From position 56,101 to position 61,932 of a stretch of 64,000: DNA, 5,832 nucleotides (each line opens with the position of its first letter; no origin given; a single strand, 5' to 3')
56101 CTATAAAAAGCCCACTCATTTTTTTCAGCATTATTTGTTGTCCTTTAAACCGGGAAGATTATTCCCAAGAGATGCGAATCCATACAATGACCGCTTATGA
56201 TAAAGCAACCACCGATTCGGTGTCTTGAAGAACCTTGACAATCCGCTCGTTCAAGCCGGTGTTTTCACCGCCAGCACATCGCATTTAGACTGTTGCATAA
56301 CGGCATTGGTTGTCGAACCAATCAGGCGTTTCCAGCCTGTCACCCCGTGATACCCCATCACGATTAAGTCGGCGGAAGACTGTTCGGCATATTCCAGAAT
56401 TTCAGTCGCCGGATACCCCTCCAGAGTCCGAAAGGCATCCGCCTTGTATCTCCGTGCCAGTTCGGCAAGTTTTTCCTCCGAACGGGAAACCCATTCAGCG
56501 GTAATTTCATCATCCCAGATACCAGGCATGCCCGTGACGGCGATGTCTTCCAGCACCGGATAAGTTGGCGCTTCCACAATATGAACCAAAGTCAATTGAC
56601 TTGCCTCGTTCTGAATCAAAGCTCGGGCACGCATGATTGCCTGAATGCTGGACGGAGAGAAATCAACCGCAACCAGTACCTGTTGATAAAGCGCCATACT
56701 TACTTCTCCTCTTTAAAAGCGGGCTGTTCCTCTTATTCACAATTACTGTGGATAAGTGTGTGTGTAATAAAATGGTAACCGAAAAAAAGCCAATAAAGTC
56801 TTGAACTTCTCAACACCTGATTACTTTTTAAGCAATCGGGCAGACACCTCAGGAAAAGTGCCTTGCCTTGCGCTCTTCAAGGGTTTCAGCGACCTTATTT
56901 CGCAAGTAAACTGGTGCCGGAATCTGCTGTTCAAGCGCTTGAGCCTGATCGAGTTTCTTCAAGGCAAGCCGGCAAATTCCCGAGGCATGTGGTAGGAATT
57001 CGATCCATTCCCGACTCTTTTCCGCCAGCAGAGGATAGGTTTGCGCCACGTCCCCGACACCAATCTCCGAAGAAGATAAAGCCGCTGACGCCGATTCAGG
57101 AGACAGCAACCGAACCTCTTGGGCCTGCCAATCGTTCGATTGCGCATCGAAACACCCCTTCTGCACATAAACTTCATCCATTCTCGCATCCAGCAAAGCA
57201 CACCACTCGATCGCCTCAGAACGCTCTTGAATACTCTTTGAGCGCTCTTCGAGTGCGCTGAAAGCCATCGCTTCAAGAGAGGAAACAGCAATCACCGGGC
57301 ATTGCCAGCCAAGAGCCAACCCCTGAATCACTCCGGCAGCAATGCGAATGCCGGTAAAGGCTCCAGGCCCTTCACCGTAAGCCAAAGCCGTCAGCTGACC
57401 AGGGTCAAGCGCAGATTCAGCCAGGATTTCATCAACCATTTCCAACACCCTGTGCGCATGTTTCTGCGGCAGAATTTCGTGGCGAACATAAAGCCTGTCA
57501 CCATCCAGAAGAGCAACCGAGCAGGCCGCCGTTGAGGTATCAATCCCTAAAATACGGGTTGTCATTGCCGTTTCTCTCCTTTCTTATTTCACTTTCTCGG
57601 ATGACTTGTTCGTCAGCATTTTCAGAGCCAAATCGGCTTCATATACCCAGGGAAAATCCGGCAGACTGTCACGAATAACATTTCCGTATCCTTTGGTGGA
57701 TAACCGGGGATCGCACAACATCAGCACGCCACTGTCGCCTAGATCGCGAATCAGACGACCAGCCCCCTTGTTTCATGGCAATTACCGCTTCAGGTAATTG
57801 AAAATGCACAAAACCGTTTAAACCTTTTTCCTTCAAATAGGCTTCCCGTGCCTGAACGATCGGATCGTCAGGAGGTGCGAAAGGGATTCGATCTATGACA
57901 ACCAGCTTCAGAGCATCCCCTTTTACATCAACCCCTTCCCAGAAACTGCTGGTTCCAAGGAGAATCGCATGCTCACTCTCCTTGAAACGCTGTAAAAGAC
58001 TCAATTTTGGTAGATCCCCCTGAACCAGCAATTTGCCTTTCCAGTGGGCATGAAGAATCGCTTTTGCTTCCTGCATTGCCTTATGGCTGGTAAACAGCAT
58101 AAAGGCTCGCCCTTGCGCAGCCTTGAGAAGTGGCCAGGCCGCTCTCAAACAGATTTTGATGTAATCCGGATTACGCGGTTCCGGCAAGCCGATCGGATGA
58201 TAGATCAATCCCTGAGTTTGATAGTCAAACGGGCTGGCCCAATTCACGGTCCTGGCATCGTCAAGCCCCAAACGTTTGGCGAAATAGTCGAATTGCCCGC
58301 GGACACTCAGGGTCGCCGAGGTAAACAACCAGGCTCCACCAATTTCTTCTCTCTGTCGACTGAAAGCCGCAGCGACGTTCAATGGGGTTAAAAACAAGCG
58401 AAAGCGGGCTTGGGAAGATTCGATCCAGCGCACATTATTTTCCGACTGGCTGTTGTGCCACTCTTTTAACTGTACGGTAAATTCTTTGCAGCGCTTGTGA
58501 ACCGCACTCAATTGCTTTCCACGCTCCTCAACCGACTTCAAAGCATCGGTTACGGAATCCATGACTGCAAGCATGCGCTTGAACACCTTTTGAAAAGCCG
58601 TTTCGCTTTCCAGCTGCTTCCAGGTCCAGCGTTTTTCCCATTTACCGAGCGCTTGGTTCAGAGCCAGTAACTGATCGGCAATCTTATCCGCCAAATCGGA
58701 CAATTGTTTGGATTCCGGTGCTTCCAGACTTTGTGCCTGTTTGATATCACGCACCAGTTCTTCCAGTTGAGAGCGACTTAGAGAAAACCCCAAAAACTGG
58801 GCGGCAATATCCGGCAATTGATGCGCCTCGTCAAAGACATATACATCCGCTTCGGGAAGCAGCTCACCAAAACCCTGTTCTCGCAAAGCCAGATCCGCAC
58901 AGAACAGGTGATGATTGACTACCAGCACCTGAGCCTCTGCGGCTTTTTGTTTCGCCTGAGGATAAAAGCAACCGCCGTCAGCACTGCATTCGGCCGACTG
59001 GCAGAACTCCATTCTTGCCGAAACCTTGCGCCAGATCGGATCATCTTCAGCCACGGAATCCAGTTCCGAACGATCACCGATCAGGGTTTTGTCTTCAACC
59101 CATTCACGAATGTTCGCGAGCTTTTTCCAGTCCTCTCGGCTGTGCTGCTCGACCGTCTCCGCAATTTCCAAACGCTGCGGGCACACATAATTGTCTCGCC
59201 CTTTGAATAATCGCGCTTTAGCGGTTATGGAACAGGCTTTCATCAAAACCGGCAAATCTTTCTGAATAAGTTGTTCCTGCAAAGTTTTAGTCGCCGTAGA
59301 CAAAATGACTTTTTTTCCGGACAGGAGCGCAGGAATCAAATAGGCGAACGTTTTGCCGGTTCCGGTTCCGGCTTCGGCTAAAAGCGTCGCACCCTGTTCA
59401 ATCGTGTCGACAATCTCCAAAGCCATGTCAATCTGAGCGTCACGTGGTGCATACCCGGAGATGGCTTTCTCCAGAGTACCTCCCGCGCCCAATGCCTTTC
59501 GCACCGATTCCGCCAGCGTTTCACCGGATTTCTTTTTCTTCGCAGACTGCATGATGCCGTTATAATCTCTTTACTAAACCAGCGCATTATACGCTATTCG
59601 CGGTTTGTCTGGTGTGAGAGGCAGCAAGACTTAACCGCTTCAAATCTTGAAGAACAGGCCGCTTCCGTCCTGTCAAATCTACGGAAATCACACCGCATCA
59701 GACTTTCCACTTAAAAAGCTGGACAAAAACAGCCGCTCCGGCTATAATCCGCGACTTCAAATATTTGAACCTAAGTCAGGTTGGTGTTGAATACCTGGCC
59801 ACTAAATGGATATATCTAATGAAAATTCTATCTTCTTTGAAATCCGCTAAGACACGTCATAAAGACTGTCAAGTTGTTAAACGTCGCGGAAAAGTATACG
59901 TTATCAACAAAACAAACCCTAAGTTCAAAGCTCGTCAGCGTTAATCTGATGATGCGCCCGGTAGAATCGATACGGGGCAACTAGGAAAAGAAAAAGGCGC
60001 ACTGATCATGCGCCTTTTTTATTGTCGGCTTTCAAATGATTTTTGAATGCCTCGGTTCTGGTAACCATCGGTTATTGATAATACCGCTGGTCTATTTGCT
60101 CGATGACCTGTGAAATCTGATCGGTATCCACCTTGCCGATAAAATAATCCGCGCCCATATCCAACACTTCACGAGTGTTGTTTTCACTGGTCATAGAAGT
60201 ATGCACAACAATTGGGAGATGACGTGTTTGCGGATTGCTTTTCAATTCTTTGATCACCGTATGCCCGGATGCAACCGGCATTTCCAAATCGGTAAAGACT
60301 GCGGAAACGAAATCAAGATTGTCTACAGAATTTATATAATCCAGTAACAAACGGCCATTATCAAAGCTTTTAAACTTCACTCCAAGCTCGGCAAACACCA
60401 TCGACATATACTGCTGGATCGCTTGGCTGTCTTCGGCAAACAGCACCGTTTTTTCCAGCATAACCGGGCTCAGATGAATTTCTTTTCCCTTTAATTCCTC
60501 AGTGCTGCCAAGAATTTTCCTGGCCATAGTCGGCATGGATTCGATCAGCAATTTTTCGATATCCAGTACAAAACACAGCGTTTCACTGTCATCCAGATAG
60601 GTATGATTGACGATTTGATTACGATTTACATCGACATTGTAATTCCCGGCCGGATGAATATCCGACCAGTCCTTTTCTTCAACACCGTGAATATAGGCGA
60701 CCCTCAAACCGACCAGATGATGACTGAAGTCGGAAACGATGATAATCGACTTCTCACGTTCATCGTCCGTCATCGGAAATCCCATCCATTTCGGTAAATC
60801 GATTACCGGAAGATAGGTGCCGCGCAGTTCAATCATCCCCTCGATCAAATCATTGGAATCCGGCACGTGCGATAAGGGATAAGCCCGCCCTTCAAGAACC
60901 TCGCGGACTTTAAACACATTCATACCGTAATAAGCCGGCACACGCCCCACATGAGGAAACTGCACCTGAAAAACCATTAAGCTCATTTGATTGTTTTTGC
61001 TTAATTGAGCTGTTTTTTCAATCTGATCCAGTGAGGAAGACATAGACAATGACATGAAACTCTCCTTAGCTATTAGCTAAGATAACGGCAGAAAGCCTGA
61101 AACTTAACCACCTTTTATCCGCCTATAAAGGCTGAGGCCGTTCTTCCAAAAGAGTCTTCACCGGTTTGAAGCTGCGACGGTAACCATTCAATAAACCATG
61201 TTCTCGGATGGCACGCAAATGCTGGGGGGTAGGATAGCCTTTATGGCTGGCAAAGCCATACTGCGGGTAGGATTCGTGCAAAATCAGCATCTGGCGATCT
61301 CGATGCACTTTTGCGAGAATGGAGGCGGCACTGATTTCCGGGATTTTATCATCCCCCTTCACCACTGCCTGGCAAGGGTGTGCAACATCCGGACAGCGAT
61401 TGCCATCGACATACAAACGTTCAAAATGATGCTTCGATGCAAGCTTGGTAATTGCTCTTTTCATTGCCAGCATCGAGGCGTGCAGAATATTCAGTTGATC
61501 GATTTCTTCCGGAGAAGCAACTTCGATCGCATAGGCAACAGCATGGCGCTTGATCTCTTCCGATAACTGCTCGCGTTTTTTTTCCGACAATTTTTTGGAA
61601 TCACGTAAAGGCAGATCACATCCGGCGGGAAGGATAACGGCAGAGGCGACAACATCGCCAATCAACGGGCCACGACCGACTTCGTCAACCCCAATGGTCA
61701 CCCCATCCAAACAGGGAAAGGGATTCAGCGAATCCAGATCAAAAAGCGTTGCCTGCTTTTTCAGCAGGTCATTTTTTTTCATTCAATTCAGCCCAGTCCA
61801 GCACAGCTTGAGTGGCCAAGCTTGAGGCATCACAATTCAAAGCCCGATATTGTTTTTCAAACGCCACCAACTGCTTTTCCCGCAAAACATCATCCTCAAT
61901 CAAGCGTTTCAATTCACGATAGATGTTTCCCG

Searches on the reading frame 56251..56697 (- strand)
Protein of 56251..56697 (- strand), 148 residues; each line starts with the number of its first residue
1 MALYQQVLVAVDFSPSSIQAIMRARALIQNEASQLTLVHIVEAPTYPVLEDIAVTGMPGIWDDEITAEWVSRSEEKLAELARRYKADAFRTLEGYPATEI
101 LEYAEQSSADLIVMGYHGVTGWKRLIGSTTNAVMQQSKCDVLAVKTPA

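Call 30: search_protein_families(library=pfam, proteins=[window:56251-56697:-])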
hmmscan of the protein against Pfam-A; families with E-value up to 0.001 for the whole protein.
window:56251-56697:- (148 aa): 1 family
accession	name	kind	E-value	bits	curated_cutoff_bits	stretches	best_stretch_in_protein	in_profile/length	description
PF00582.32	Usp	-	1.4e-27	97.4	24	1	4-145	2-141/141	Universal stress protein family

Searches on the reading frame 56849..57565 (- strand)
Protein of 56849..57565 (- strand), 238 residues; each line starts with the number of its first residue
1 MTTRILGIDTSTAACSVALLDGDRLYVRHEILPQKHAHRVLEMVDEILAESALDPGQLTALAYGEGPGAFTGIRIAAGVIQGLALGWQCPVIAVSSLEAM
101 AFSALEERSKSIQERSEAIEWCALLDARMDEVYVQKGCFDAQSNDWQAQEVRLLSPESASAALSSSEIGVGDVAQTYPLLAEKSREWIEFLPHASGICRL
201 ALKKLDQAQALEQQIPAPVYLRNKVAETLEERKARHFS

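Call 30: search_protein_families(library=pfam, proteins=[window:56849-57565:-])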
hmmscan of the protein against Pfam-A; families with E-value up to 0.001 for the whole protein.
window:56849-57565:- (238 aa): 1 family
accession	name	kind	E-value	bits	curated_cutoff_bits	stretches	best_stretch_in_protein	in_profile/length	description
PF00814.31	TsaD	-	1.7e-23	84.1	24.8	1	31-137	24-123/264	tRNA N6-adenosine threonylcarbamoyltransferase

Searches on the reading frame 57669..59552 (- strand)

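Call 30: search_protein_families(library=pfam, proteins=[window:57669-59552:-])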
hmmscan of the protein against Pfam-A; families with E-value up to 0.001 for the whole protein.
window:57669-59552:- (627 aa): 4 families
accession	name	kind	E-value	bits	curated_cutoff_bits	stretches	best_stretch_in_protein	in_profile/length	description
PF13307.12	Helicase_C_2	-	4.3e-31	108.7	25.3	1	475-596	4-133/170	Helicase C-terminal domain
PF00270.35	DEAD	-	9.1e-11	42.2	26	1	46-98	6-64/167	DEAD/DEAH box helicase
PF04851.21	ResIII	-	1.5e-05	25.5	22.5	0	35-100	3-74/164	Type III restriction enzyme, res subunit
PF06733.21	DEAD_2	-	0.0003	20.9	21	1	189-263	100-172/172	DEAD_2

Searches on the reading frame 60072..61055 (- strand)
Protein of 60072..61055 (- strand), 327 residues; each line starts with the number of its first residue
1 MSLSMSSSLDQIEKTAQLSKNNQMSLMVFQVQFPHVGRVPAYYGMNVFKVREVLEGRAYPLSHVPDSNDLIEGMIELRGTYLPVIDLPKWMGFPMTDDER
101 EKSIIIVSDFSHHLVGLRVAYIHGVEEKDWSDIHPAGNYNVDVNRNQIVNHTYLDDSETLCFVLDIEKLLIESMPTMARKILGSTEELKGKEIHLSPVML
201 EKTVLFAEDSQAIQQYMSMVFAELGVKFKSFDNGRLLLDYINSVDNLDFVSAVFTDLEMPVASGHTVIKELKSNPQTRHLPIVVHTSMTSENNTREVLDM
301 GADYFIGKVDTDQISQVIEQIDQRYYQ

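Call 30: search_protein_families(library=pfam, proteins=[window:60072-61055:-])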
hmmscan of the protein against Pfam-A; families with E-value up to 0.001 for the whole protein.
window:60072-61055:- (327 aa): 2 families
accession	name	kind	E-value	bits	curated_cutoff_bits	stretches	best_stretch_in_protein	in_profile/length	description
PF01584.24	CheW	-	5.6e-25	88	23.5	1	42-170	11-134/138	CheW-like domain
PF00072.30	Response_reg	-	1.2e-14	54.8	30.2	1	204-318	1-110/111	Response regulator receiver domain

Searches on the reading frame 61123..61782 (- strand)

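Call 30: search_protein_families(library=pfam, proteins=[window:61123-61782:-])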
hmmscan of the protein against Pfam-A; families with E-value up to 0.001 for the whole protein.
window:61123-61782:- (219 aa): 1 family
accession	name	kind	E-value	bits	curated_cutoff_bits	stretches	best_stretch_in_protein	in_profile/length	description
PF01351.25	RNase_HII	-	2e-39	136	25.8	1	30-207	1-198/199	Ribonuclease HII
